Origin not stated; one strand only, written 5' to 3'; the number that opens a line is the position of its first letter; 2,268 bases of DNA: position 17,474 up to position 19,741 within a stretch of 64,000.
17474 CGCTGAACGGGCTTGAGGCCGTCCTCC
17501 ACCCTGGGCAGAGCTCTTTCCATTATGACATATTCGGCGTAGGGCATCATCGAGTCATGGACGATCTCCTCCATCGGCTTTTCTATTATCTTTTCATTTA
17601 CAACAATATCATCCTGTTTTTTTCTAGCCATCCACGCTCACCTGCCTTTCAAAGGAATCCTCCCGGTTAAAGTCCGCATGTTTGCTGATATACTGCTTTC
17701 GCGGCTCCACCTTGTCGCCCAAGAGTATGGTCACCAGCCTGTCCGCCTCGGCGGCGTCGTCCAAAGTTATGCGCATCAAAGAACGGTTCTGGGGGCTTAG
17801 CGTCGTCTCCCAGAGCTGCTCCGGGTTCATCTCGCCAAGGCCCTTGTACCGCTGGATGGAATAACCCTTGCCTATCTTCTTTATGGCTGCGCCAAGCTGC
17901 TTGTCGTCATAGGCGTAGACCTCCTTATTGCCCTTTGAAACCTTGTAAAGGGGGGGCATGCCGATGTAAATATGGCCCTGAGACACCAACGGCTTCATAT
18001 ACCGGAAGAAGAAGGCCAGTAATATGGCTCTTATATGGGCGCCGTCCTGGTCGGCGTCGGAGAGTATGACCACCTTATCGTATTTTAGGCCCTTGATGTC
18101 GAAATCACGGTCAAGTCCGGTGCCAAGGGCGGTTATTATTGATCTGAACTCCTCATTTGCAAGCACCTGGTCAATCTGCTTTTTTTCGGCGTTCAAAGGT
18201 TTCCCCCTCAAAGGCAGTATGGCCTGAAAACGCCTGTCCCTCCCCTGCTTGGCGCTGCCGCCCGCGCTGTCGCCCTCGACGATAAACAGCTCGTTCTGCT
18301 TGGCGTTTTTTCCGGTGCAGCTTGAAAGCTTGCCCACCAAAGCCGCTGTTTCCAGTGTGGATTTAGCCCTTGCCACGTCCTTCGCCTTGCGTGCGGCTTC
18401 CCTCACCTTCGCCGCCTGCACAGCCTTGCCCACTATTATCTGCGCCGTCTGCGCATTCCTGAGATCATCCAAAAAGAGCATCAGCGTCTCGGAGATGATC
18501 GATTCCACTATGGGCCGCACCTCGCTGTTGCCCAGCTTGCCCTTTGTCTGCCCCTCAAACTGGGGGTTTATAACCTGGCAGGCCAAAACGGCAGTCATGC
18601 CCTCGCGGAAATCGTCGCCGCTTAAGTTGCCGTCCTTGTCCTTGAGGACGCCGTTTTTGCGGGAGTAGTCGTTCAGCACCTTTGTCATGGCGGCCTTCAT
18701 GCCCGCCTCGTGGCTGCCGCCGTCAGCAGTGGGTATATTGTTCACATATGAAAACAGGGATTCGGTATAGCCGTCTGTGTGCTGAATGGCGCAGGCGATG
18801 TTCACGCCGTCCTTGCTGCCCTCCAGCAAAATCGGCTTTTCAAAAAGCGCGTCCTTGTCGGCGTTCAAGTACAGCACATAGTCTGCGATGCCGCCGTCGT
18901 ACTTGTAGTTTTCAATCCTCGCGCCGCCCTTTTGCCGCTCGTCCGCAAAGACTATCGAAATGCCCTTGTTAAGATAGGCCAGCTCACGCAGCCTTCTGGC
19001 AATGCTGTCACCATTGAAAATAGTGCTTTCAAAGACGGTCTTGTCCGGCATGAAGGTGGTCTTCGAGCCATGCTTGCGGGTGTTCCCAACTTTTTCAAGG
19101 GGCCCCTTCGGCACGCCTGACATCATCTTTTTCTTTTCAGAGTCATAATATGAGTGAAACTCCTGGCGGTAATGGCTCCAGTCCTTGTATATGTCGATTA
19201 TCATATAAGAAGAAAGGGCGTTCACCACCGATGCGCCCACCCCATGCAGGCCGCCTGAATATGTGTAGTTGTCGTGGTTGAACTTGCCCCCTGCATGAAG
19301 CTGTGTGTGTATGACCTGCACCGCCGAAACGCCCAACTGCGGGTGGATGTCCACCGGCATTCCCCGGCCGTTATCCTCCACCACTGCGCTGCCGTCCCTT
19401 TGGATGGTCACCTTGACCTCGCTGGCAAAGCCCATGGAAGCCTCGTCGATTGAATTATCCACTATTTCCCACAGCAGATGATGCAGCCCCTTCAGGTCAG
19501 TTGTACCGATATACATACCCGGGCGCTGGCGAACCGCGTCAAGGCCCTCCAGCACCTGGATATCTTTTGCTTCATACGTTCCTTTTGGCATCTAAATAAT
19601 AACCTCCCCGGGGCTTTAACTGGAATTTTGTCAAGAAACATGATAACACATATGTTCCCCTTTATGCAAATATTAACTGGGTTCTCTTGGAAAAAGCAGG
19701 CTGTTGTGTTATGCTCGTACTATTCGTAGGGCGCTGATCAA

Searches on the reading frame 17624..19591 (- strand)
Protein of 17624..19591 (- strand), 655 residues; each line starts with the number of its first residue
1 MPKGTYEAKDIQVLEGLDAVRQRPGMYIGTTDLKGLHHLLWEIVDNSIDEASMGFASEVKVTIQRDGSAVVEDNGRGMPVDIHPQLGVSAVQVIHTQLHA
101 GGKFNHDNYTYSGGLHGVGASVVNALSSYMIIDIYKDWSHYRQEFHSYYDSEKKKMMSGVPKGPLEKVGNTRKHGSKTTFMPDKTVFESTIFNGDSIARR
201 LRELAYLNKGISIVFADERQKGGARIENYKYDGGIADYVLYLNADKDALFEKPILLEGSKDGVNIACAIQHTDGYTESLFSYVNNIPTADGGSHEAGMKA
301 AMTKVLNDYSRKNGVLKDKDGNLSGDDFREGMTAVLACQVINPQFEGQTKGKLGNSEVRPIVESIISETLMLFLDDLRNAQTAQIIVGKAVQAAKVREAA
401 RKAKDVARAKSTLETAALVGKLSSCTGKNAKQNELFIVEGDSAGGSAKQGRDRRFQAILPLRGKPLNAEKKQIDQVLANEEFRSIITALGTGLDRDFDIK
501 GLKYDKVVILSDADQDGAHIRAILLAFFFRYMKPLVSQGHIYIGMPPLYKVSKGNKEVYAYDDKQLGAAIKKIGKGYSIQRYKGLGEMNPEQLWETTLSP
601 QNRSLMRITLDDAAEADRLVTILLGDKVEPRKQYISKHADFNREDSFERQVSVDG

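Call 77: search_protein_families(library=pfam, proteins=[window:17624-19591:-], max_evalue=0.00001)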
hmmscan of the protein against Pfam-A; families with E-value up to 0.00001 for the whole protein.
window:17624-19591:- (655 aa): 4 families
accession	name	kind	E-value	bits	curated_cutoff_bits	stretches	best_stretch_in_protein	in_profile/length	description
PF00204.31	DNA_gyraseB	-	7.5e-55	185.5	27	1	234-405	1-172/173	DNA gyrase B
PF00986.26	DNA_gyraseB_C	-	6.8e-29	100.3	29.8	1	575-635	2-62/63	DNA gyrase B subunit, carboxyl terminus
PF01751.28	Toprim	-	2.3e-16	60.2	23.1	1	434-543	1-93/96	Toprim domain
PF02518.31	HATPase_c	-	7.5e-15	55.8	26.4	1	32-130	2-87/111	Histidine kinase-, DNA gyrase B-, and HSP90-like ATPase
